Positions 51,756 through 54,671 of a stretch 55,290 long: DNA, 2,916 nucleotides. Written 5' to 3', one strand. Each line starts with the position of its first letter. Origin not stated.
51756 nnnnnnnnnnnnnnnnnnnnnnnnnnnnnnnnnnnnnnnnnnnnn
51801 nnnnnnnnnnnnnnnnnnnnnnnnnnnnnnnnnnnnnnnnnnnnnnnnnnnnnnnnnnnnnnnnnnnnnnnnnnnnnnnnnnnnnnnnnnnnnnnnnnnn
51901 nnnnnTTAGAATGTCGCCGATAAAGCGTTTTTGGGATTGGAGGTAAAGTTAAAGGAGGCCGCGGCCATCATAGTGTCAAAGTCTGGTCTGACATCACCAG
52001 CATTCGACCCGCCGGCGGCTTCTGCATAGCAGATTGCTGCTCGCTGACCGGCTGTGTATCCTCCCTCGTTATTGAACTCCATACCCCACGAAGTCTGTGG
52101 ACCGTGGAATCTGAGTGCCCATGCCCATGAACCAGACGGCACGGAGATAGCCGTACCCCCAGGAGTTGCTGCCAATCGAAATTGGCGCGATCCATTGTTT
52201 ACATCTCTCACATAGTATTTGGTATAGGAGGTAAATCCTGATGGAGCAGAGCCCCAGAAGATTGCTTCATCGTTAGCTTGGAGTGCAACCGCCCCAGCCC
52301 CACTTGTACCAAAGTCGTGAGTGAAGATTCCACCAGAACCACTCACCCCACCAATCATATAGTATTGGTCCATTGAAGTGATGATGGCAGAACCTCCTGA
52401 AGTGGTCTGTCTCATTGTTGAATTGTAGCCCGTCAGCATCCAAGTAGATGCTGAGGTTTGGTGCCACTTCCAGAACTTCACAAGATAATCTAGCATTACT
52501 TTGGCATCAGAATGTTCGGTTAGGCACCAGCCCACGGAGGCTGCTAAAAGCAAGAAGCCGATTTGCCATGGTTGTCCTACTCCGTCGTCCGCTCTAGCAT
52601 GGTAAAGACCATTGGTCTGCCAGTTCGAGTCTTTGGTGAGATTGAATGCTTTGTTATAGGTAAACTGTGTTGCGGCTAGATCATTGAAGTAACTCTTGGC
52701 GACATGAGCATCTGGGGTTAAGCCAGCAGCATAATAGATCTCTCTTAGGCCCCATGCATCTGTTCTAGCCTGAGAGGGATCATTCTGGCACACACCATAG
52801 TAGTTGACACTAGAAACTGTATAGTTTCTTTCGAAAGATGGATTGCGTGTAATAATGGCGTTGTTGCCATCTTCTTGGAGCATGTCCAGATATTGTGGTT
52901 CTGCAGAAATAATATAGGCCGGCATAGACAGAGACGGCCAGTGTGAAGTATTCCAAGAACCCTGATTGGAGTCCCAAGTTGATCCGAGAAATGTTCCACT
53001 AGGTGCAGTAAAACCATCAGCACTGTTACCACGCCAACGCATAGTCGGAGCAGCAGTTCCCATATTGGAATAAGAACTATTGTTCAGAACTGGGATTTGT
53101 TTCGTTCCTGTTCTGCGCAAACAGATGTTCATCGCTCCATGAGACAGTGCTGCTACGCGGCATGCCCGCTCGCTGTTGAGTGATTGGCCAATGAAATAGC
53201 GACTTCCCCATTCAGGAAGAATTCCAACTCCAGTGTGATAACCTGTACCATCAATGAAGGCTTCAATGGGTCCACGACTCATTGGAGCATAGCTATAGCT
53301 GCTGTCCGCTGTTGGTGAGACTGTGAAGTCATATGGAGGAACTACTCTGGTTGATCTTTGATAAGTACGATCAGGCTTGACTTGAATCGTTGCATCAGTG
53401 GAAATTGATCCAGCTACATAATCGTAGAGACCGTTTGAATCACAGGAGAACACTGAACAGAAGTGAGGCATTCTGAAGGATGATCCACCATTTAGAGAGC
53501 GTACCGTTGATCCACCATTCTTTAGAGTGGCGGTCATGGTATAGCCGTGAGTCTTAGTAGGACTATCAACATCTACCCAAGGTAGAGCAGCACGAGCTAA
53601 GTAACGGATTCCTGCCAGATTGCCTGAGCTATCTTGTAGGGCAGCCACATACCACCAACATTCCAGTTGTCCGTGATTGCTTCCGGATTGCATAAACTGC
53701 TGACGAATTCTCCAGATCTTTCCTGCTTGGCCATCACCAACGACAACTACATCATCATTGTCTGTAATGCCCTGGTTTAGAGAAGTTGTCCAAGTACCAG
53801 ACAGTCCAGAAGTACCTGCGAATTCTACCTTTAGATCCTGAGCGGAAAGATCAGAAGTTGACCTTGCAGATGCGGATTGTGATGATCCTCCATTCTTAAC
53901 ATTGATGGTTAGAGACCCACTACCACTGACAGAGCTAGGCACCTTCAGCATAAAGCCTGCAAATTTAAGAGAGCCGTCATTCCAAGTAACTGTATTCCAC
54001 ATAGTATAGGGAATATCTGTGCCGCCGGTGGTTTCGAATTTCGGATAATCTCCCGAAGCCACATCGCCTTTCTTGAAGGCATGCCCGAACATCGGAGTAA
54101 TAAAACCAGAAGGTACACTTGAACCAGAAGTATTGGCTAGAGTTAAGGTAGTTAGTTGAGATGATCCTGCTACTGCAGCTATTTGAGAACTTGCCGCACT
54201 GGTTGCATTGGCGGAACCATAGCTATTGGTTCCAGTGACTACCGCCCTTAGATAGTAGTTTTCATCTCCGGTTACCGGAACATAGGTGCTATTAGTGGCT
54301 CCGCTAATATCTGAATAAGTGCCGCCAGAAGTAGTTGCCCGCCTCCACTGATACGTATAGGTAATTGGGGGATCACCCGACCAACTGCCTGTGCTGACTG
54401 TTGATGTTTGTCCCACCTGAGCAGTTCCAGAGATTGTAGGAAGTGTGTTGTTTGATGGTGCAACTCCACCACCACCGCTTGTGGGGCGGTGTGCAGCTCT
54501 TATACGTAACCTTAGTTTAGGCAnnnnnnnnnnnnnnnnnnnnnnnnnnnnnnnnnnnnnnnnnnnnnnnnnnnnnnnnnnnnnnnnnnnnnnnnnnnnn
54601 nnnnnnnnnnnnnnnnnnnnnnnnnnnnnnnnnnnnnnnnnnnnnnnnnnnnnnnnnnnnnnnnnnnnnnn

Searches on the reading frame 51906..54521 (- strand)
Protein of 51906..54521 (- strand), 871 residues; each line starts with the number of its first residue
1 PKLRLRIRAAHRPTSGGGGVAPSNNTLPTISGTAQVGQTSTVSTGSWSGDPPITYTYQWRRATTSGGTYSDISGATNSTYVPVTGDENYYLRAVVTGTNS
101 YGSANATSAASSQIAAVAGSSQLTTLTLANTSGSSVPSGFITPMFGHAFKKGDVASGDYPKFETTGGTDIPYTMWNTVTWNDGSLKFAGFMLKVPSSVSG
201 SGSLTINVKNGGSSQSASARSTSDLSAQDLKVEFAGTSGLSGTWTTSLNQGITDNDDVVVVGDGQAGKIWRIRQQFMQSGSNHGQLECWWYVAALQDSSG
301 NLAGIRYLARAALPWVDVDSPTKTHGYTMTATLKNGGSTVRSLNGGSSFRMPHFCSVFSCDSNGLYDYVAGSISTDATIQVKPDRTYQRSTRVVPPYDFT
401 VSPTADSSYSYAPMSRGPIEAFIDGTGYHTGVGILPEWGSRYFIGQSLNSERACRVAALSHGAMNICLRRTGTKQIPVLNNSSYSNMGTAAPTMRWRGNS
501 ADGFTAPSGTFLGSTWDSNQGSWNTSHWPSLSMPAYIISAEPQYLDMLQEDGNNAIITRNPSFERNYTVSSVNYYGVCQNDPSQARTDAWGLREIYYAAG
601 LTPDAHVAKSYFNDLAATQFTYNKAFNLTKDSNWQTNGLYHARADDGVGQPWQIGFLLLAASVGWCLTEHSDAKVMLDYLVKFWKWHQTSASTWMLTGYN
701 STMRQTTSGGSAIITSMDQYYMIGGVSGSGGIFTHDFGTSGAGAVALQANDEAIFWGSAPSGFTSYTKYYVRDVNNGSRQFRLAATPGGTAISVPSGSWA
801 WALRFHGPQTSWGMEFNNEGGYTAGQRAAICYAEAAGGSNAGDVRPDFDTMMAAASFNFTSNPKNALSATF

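Call 38: search_protein_families(library=phrogs, proteins=[window:51906-54521:-], max_evalue=0.00001)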
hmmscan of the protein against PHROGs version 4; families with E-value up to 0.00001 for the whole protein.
window:51906-54521:- (871 aa): 1 family
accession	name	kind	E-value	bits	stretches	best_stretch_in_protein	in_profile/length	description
phrog_26223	-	unknown function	4.4e-13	49.5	1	6-122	426-537/775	-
